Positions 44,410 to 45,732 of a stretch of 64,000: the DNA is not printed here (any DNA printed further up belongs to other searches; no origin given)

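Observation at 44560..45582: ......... intein splitting the conserved ES|HVDRS motif of dTDP-glucose 4,6-dehydratase (rfbB)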

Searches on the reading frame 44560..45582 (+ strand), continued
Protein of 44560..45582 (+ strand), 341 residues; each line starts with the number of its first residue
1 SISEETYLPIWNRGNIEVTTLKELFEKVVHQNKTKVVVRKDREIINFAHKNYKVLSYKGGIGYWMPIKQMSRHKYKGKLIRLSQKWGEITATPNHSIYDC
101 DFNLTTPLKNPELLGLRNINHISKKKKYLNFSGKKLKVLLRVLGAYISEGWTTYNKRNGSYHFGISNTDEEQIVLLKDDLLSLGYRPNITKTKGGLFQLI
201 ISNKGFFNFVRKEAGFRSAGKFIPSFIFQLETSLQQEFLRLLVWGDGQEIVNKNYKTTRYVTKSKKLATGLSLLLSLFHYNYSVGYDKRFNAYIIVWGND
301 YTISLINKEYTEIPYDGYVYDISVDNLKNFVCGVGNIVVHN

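Call 48: search_protein_families(library=pfam, proteins=[P0006, P0008, P0014, P0015, P0016, P0018, P0024, P0026, P0027, P0028], max_evalue=0.00001)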
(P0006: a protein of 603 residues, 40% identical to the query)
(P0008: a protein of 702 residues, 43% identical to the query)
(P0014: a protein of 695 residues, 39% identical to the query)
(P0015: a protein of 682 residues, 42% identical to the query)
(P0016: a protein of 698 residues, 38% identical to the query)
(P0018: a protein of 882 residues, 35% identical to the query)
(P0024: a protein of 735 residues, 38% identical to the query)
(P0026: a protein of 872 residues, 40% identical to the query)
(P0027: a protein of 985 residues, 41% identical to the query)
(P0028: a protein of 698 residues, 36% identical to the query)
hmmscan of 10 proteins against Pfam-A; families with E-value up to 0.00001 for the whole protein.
P0006 (603 aa): 5 families
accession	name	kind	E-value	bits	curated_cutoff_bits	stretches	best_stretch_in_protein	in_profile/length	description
PF04321.23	RmlD_sub_bind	-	2.1e-45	155.5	27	1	386-592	62-278/287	RmlD substrate binding domain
PF01370.27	Epimerase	-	5.3e-13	49.4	20.9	1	391-530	80-240/240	NAD dependent epimerase/dehydratase family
PF14890.11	Intein_splicing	-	3.8e-07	30.5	35.8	1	100-385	37-155/155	Intein splicing domain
PF16363.11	GDP_Man_Dehyd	-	8.9e-07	29.1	27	0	396-481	96-193/332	GDP-mannose 4,6 dehydratase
PF14528.11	LAGLIDADG_3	-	1e-06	29.3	22.5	0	186-256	4-76/82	LAGLIDADG-like domain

P0008 (702 aa): 4 families
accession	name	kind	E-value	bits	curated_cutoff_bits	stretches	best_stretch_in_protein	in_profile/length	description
PF16363.11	GDP_Man_Dehyd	-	4.2e-99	332.6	27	2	426-677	69-332/332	GDP-mannose 4,6 dehydratase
PF01370.27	Epimerase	-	2.1e-54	184.9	20.9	2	447-610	68-240/240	NAD dependent epimerase/dehydratase family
PF14528.11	LAGLIDADG_3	-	9.3e-08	32.7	22.5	0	239-315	7-79/82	LAGLIDADG-like domain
PF14890.11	Intein_splicing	-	1.2e-07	32.1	35.8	1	115-450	28-155/155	Intein splicing domain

P0014 (695 aa): 3 families
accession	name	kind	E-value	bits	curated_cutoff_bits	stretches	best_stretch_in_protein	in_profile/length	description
PF16363.11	GDP_Man_Dehyd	-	1.1e-48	166.9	27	2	444-685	85-331/332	GDP-mannose 4,6 dehydratase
PF01370.27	Epimerase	-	2.4e-34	119.2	20.9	2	419-606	44-233/240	NAD dependent epimerase/dehydratase family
PF14890.11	Intein_splicing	-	6.4e-11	42.7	35.8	1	128-444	13-155/155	Intein splicing domain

P0015 (682 aa): 7 families
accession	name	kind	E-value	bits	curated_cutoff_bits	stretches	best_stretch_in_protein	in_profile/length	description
PF01370.27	Epimerase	-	3e-44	151.7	20.9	2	424-598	79-240/240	NAD dependent epimerase/dehydratase family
PF16363.11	GDP_Man_Dehyd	-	7.1e-44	151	27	2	424-662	90-331/332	GDP-mannose 4,6 dehydratase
PF01073.25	3Beta_HSD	-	3.8e-11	43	22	0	415-590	71-235/280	3-beta hydroxysteroid dehydrogenase/isomerase family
PF07993.18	NAD_binding_4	-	1.7e-08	34.4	20.1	1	414-546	90-224/258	Male sterility protein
PF14528.11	LAGLIDADG_3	-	1.5e-07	32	22.5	0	318-371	6-64/82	LAGLIDADG-like domain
PF00106.31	adh_short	-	4.5e-07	30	26.6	1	4-71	2-68/195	short chain dehydrogenase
PF02719.21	Polysacc_synt_2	-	9.1e-07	28.8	20.2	0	5-85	1-87/293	Polysaccharide biosynthesis protein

P0016 (698 aa): 4 families
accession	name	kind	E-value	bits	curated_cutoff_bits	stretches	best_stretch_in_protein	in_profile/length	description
PF16363.11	GDP_Man_Dehyd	-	7.9e-92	308.7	27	2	438-675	86-332/332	GDP-mannose 4,6 dehydratase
PF01370.27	Epimerase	-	1.8e-49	168.7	20.9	2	434-608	68-240/240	NAD dependent epimerase/dehydratase family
PF14528.11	LAGLIDADG_3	-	1.5e-08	35.2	22.5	0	236-303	8-72/82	LAGLIDADG-like domain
PF14890.11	Intein_splicing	-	7.4e-07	29.5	35.8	0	125-437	22-155/155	Intein splicing domain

P0018 (882 aa): 2 families
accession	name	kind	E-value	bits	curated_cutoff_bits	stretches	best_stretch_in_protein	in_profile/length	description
PF14890.11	Intein_splicing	-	2.1e-10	41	35.8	1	321-678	10-155/155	Intein splicing domain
PF01068.26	DNA_ligase_A_M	-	1.5e-08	35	26.2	1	6-73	136-203/204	ATP dependent DNA ligase domain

P0024 (735 aa): 2 families
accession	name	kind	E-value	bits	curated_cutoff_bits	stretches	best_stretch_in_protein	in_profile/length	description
PF14890.11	Intein_splicing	-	3.1e-06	27.5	35.8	0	242-578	18-155/155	Intein splicing domain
PF01935.23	DUF87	-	3.7e-06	27.6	23.2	0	10-121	13-98/220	Helicase HerA, central domain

P0026 (872 aa): 1 family
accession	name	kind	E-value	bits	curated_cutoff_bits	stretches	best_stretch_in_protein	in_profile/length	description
PF14528.11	LAGLIDADG_3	-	5.1e-07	30.3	22.5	0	485-546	2-69/82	LAGLIDADG-like domain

P0027 (985 aa): 0 families

P0028 (698 aa): 7 families
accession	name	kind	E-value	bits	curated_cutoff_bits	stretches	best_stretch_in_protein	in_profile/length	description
PF16363.11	GDP_Man_Dehyd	-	2e-72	244.9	27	2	462-688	86-329/332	GDP-mannose 4,6 dehydratase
PF01370.27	Epimerase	-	2.1e-51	175.1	20.9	2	446-625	55-239/240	NAD dependent epimerase/dehydratase family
PF14890.11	Intein_splicing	-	9.5e-11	42.2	35.8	1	124-461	14-155/155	Intein splicing domain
PF02719.21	Polysacc_synt_2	-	7.7e-09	35.6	20.2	0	12-88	1-86/293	Polysaccharide biosynthesis protein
PF01073.25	3Beta_HSD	-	2.4e-07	30.5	22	0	444-533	57-150/280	3-beta hydroxysteroid dehydrogenase/isomerase family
PF14528.11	LAGLIDADG_3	-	1.2e-06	29.1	22.5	0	257-324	5-70/82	LAGLIDADG-like domain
PF07993.18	NAD_binding_4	-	6.1e-06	26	20.1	0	14-47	1-36/258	Male sterility protein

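Call 54: find_encoding_contigs(protein=P0005, flank=4000, max_places=3)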
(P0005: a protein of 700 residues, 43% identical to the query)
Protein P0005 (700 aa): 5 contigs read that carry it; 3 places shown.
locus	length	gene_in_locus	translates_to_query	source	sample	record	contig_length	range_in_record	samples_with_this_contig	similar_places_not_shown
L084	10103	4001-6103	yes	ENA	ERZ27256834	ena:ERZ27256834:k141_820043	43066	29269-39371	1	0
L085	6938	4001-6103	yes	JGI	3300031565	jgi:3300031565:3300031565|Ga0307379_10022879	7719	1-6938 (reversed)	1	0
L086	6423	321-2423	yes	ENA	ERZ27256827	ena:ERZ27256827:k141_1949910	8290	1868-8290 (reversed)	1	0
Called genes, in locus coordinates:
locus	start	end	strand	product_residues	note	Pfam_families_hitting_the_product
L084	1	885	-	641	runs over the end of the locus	PF27249:MJ0330_N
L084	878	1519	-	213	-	PF13280:WYL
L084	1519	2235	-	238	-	PF00483:NTP_transferase, PF12804:NTP_transf_3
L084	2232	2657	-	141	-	-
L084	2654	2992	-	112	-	-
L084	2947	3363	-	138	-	-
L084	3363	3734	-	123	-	-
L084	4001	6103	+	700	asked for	PF01073:3Beta_HSD (faint), PF01370:Epimerase, PF04321:RmlD_sub_bind (faint), PF16363:GDP_Man_Dehyd, PF14890:Intein_splicing, PF01370:Epimerase, PF16363:GDP_Man_Dehyd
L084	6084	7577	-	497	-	PF05762:VWA_CoxE, PF00092:VWA (weak), PF13519:VWA_2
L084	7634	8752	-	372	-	PF20030:bpMoxR, PF00004:AAA (weak), PF07728:AAA_5, PF17868:AAA_lid_8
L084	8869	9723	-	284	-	PF20529:DUF6744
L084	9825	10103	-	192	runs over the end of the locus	-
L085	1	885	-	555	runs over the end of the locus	?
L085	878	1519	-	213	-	PF13280:WYL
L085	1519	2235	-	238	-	PF00483:NTP_transferase, PF12804:NTP_transf_3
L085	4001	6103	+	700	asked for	PF01073:3Beta_HSD (faint), PF01370:Epimerase, PF04321:RmlD_sub_bind (faint), PF16363:GDP_Man_Dehyd, PF14890:Intein_splicing, PF01370:Epimerase, PF16363:GDP_Man_Dehyd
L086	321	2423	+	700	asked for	PF01073:3Beta_HSD (faint), PF01370:Epimerase, PF04321:RmlD_sub_bind (faint), PF16363:GDP_Man_Dehyd, PF14890:Intein_splicing, PF01370:Epimerase, PF16363:GDP_Man_Dehyd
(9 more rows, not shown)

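Call 55: find_encoding_contigs(protein=P0153, flank=4000, max_places=3)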
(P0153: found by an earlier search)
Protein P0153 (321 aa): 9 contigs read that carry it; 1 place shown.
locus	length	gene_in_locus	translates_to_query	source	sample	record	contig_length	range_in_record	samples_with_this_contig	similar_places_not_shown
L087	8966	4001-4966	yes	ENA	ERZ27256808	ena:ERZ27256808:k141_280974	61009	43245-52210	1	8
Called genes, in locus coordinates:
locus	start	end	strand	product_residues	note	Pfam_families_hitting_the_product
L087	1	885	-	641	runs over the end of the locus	PF27249:MJ0330_N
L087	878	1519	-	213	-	PF13280:WYL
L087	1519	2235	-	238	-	PF00483:NTP_transferase, PF12804:NTP_transf_3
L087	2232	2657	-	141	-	-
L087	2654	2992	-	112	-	-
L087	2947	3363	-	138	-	-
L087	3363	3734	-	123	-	-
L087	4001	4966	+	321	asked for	PF01073:3Beta_HSD, PF01370:Epimerase, PF02719:Polysacc_synt_2 (faint), PF04321:RmlD_sub_bind, PF16363:GDP_Man_Dehyd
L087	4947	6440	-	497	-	PF13768:VWA_3 (faint), PF05762:VWA_CoxE, PF00092:VWA (weak), PF13519:VWA_2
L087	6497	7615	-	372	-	PF20030:bpMoxR, PF00004:AAA (weak), PF07728:AAA_5, PF17868:AAA_lid_8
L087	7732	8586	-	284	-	PF20529:DUF6744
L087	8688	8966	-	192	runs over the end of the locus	-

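Call 57: predict_structure(alignment_id=A2)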
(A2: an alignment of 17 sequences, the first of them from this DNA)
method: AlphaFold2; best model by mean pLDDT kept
length: 341 residues; sequences in the alignment: 17
mean_pLDDT: 92.2   pTM: 0.91
mean pLDDT of the five models: 92.2, 91.2, 91.2, 90.8, 89.8
residues with pLDDT >= 90: 278; 70-90: 52; 50-70: 10; < 50: 1
segments of 3 or more residues with pLDDT < 50: none
pLDDT, mean of each block of 10 residues (from residue 1): 96 93 92 75 86 92 94 96 94 95 95 94 76 93 97 95 96 97 97 96 97 95 95 94 92 88 97 95 92 88 68 97 92 96 85
secondary structure, 60 per line:
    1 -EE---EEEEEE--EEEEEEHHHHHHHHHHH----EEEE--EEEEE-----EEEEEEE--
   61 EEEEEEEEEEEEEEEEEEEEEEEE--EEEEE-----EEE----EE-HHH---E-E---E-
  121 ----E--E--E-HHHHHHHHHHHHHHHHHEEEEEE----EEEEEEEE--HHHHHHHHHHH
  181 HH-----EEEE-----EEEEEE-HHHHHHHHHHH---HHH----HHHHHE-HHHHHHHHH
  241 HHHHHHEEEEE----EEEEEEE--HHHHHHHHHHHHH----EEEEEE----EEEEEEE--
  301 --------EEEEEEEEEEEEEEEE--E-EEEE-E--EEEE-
elements in order: E7-12 E15-20 H21-31 E36-39 E42-46 E52-58 E61-84 E87-91 E97-99 H133-149 E150-155 E160-167 H170-182 E188-191 E197-202 H204-214 H225-229 H232-246 E247-251 E256-262 H265-277 E282-287 E292-298 E309-324 E329-332 E337-340

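Call 61: fold_search(model_id=the predicted structure, library=pdb)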
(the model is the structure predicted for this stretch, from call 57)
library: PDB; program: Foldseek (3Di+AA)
matches with E <= 10: 848; with E <= 0.001: 143
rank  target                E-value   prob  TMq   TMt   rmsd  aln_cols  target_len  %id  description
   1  2cw7                  7.8e-20  1.00  0.74  0.49   9.0       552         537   17  Crystal structure of intein homing endonuclease II (released 2006-04-18)
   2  7qsu                  2.3e-19  1.00  0.75  0.70   5.2       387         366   18  Crystal structure of homing endonuclease-associated TliVMA intein (C1A, d333-339) (released 2022-03-30)
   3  7qss                  1.1e-18  1.00  0.73  0.59   5.9       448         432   15  Crystal structure of homing endonuclease-associated TliVMA intein (C1A) (released 2022-03-30)
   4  7qst                  7.6e-17  1.00  0.66  0.63   7.5       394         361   15  Crystal structure of homing endonuclease-associated PhoVMA intein (C1A) (released 2022-03-30)
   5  1dq3                  6.4e-16  1.00  0.61  0.49   7.6       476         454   13  CRYSTAL STRUCTURE OF AN ARCHAEAL INTEIN-ENCODED HOMING ENDONUCLEASE PI-PFUI (released 2000-07-05)
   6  1vde_A                5.5e-10  1.00  0.50  0.42   8.8       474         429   11  PI-SCEI, A HOMING ENDONUCLEASE WITH PROTEIN SPLICING ACTIVITY (released 1998-04-08)
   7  1ef0_A                7.6e-10  1.00  0.49  0.42   9.0       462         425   12  CRYSTAL STRUCTURE OF PI-SCEI MINIPRECURSOR (released 2000-06-07)
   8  1vde_B                1.8e-09  1.00  0.47  0.40   9.8       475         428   13  PI-SCEI, A HOMING ENDONUCLEASE WITH PROTEIN SPLICING ACTIVITY (released 1998-04-08)
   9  1jva_A                4.8e-09  1.00  0.47  0.40  10.3       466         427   10  CRYSTAL STRUCTURE OF THE VMA1-DERIVED ENDONUCLEASE BEARING THE N AND C EXTEIN PROPEPTIDES (released 2002-08-29)
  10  5o9i_A                9.5e-09  1.00  0.35  0.68  15.0       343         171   12  Crystal structure of transcription factor IIB Mvu mini-intein (released 2017-11-01)
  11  1um2_A                1.0e-08  1.00  0.47  0.41  10.0       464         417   11  Crystal Structure of the Vma1-Derived Endonuclease with the Ligated Extein Segment (released 2004-09-22)
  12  1jva_B                1.2e-08  1.00  0.47  0.39  11.1       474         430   11  CRYSTAL STRUCTURE OF THE VMA1-DERIVED ENDONUCLEASE BEARING THE N AND C EXTEIN PROPEPTIDES (released 2002-08-29)
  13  1ef0_B                1.4e-08  1.00  0.46  0.42   9.1       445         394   12  CRYSTAL STRUCTURE OF PI-SCEI MINIPRECURSOR (released 2000-06-07)
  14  1um2_B                2.3e-08  1.00  0.48  0.41   9.8       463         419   12  Crystal Structure of the Vma1-Derived Endonuclease with the Ligated Extein Segment (released 2004-09-22)
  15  1lwt_A                3.1e-08  1.00  0.44  0.36  10.3       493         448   11  Crystal structure of the intein homing endonuclease PI-SceI bound to its substrate DNA (Ca2+ free) (released 2002-09-27)
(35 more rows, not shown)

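Call 75: find_related_loci(query=A2, collection=viral_contigs, flank=2000)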
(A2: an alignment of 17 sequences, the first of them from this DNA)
Query A2 (341 aa) in viral_contigs; peptide patterns used: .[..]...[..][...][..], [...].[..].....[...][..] (x = any residue, [..] = any of these).
160 stretches matched a pattern; 22 encode a relative of the query (tblastn E <= 1e-3); 22 distinct loci.
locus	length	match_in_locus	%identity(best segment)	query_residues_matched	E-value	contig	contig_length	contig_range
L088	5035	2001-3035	37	1-341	3e-60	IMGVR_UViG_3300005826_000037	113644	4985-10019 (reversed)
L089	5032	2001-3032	36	41-341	2e-53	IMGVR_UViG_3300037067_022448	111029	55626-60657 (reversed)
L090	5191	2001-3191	32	1-341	1e-51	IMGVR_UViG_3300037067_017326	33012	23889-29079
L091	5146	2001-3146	33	1-341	3e-50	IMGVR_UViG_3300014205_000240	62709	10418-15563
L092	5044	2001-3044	33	10-341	4e-50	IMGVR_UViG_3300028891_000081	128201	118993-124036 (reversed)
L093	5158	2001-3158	32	1-341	2e-48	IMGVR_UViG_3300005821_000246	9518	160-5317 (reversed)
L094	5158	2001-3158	32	1-341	2e-48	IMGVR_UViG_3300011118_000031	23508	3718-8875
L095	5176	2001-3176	27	14-341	4e-28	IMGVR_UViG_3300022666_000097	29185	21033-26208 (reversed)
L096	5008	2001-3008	29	64-341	2e-24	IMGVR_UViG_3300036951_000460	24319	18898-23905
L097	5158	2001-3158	25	1-341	2e-19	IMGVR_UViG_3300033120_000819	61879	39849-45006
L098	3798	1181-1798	26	135-341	6e-13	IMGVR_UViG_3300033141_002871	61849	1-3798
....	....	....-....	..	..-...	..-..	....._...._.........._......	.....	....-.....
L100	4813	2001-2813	24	75-326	1e-8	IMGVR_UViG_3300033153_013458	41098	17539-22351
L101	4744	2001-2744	25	60-295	2e-7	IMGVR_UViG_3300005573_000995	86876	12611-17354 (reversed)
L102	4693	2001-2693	26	139-336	2e-7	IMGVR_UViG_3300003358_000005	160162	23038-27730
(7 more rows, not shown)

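Call 90: search_dna_similar(query=window:44560-45582:+, collection=phages, mode=protein, max_evalue=1e-8, max_rows=15)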
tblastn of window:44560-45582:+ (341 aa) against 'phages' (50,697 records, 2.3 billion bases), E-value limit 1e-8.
No match.
